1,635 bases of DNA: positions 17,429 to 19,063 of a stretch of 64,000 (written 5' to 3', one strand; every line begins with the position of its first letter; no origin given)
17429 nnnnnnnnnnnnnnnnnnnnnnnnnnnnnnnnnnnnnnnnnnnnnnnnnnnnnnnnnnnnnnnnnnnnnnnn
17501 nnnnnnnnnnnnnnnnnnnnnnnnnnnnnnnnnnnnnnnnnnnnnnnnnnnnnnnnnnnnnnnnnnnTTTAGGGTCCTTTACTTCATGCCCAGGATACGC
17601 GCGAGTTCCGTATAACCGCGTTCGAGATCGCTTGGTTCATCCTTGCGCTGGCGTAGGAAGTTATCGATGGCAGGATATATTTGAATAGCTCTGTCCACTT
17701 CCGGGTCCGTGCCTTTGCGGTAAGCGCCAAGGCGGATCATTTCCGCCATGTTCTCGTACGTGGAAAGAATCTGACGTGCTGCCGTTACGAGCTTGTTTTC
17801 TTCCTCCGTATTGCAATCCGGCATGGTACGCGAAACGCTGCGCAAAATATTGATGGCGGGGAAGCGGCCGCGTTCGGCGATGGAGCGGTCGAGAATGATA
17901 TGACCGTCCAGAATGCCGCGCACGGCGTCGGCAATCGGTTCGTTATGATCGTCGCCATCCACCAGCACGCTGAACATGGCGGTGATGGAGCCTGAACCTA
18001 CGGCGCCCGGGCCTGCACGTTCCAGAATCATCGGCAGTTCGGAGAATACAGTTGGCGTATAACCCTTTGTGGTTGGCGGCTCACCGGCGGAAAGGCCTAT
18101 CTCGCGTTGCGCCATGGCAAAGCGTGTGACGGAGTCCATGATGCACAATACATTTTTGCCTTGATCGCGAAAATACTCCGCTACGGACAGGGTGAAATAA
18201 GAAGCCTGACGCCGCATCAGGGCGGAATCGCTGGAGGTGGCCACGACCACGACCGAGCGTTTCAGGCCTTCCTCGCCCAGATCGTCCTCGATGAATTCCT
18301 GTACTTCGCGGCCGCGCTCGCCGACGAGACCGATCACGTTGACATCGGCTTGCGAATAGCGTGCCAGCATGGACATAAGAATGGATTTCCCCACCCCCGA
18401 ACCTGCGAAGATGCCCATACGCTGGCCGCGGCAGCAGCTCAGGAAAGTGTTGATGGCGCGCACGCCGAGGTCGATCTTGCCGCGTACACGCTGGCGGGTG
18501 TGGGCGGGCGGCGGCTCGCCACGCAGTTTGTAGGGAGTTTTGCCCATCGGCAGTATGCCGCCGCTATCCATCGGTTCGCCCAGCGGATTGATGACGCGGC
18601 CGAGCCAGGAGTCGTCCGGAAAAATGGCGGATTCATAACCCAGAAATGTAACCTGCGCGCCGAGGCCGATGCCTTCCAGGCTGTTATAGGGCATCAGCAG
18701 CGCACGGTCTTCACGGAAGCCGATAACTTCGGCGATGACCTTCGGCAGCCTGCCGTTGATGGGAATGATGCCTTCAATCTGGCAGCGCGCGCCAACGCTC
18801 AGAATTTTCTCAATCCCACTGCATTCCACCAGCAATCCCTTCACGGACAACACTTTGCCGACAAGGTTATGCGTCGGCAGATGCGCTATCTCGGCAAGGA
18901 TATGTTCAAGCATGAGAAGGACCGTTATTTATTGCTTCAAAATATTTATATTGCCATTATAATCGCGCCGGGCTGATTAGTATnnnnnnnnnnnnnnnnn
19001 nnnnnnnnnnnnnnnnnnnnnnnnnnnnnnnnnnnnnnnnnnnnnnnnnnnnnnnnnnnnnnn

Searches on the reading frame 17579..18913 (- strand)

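Call 84: search_protein_families(library=pfam, proteins=[window:17579-18913:-], max_evalue=0.001)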
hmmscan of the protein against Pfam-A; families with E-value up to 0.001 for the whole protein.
window:17579-18913:- (444 aa): 3 families
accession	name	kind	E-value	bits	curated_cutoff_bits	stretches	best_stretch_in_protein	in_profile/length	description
PF00006.31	ATP-synt_ab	-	4.7e-86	288.3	29.5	1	150-361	1-213/213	ATP synthase alpha/beta family, nucleotide-binding domain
PF18269.6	T3SS_ATPase_C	-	4.3e-22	78.2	22.7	1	369-438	2-71/72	T3SS EscN ATPase C-terminal domain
PF02874.29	ATP-synt_ab_N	-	5.4e-06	27.3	20.9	1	18-92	5-69/69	ATP synthase alpha/beta family, beta-barrel domain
